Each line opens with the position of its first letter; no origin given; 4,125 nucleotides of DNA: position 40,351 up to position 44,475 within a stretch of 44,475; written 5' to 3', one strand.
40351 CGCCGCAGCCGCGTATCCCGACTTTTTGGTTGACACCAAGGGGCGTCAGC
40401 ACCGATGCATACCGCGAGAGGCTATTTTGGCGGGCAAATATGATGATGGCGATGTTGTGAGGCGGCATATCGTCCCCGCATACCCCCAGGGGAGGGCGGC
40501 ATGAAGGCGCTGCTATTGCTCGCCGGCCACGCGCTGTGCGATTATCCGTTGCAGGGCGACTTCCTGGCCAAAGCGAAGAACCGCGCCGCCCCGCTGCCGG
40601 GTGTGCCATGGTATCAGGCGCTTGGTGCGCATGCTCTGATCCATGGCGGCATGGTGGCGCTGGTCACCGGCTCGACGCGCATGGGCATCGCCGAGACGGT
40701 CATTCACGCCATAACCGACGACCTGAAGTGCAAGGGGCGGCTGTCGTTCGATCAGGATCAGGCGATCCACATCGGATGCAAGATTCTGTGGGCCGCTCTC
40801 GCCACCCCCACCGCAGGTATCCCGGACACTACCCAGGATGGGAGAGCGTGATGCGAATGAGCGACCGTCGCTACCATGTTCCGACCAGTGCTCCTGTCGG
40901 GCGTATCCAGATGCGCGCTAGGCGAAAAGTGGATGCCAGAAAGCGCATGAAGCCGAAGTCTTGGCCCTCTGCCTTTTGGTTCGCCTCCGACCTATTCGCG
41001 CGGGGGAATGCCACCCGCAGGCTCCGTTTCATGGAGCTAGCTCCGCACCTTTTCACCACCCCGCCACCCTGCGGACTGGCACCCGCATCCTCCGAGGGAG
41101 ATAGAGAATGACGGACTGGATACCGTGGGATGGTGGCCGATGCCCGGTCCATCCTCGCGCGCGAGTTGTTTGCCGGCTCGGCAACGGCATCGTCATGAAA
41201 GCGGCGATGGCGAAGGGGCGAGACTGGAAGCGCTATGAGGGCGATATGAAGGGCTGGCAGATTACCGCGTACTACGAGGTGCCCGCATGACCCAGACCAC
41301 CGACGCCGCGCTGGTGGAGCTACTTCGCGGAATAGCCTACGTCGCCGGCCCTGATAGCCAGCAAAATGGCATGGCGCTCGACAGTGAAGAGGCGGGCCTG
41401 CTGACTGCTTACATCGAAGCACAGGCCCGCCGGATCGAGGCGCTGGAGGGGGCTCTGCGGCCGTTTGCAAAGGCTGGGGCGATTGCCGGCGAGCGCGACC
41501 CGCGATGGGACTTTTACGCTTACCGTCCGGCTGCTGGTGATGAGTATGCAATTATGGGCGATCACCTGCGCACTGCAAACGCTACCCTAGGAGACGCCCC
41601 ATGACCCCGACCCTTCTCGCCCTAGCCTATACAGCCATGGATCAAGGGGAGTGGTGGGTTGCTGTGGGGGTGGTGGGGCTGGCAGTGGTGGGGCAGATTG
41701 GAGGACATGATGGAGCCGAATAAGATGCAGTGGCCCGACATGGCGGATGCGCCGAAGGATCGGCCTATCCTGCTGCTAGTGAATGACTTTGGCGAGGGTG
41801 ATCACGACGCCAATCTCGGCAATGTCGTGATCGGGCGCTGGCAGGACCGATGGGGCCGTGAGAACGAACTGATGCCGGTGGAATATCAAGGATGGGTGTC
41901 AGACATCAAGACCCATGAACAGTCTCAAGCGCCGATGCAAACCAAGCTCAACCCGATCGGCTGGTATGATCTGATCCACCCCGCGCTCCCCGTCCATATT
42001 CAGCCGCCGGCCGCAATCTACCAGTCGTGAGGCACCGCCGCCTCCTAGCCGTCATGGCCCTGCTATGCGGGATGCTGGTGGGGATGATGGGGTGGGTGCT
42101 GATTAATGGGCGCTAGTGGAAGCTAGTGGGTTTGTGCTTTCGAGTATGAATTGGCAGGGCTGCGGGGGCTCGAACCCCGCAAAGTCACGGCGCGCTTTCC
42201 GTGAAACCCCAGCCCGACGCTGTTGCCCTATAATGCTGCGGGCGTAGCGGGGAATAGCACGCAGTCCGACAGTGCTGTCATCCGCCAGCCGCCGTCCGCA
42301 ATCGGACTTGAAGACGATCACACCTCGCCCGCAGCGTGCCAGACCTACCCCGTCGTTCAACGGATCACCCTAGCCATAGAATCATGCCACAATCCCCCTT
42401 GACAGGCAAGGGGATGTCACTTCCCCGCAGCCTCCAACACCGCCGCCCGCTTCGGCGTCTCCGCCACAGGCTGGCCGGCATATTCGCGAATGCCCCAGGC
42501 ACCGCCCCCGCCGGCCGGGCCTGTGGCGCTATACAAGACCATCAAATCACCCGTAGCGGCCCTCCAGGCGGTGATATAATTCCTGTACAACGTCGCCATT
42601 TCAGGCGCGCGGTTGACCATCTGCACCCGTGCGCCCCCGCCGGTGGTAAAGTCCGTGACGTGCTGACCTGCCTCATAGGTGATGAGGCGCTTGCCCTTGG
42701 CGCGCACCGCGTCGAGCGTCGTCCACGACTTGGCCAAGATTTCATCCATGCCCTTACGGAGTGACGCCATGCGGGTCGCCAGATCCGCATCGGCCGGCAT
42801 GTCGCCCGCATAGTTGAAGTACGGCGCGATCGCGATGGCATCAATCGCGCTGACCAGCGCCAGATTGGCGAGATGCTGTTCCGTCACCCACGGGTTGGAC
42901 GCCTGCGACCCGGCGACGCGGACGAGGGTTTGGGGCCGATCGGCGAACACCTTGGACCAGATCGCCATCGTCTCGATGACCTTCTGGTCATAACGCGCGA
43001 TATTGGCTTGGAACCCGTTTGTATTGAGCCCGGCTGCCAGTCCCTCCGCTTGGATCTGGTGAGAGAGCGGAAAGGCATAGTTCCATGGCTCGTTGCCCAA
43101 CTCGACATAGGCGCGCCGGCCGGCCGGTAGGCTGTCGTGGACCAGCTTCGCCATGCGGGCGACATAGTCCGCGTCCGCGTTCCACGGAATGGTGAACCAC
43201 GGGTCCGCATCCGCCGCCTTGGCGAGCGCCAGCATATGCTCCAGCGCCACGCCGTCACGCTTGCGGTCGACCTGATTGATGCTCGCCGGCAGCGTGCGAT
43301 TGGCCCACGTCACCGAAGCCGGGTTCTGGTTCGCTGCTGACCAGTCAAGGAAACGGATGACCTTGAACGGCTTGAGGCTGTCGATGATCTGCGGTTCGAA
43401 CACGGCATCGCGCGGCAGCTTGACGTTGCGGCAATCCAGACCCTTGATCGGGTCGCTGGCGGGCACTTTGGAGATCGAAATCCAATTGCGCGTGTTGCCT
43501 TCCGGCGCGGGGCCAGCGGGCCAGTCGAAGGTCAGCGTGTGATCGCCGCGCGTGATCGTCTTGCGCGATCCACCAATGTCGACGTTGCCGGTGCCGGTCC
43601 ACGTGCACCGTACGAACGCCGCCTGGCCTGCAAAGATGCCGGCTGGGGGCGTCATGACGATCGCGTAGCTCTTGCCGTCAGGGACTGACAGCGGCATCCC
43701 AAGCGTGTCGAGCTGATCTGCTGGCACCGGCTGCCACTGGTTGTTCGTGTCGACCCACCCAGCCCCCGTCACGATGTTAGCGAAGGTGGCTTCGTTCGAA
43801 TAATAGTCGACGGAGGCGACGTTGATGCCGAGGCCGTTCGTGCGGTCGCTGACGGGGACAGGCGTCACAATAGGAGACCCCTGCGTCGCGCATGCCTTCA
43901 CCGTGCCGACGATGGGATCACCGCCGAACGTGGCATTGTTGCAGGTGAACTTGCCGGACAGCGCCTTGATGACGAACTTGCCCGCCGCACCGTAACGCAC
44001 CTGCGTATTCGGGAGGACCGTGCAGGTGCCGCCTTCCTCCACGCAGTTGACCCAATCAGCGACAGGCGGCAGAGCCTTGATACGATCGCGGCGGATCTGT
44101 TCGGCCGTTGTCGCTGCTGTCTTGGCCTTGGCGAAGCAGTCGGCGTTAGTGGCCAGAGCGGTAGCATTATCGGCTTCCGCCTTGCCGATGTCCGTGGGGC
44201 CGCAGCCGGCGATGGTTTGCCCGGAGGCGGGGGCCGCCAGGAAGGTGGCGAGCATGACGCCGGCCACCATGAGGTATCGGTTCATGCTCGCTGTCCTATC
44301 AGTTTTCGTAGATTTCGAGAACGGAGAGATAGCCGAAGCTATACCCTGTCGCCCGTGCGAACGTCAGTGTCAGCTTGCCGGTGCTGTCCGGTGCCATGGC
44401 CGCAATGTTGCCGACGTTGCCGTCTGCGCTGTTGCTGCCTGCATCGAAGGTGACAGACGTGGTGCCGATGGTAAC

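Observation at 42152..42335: CCA-terminated, D-arm-less tRNA-like fold plus a long-range helix in the 300-bp non-coding convergence zone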

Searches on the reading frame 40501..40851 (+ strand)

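Call 28: search_protein_families(library=phrogs, proteins=[window:40501-40851:+], max_evalue=0.001)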
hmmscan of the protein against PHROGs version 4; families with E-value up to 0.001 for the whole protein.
window:40501-40851:+ (116 aa): 1 family
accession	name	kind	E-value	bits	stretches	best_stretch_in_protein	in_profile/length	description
phrog_2470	-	moron, auxiliary metabolic gene and host takeover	3.8e-24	86.2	1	4-102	10-117/119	membrane protein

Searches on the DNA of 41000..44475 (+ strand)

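Call 7: search_dna_similar(query=window:41000-44475:+, collection=phages, mode=near)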
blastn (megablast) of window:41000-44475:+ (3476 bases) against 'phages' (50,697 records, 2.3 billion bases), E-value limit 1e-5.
No match.

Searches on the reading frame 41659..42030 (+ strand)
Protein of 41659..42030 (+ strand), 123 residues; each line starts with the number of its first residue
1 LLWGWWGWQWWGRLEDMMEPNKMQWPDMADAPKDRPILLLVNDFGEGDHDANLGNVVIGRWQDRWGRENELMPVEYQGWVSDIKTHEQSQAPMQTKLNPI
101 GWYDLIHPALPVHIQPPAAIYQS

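Call 10: search_protein_families(library=pfam, proteins=[window:41659-42030:+], max_evalue=0.01)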
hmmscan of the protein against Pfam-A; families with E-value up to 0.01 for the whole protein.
window:41659-42030:+ (123 aa): 0 families

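Call 11: search_protein_families(library=phrogs, proteins=[window:41659-42030:+], max_evalue=0.001)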
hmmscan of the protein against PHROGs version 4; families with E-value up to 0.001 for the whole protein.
window:41659-42030:+ (123 aa): 0 families

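Call 19: find_related_loci(query=window:41659-42030:+, collection=viral_contigs, flank=6000)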
Query window:41659-42030:+ (123 aa) in viral_contigs; peptide patterns used: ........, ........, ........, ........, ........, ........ (x = any residue, [..] = any of these).
No stretch of DNA in the collection matches any of the patterns.
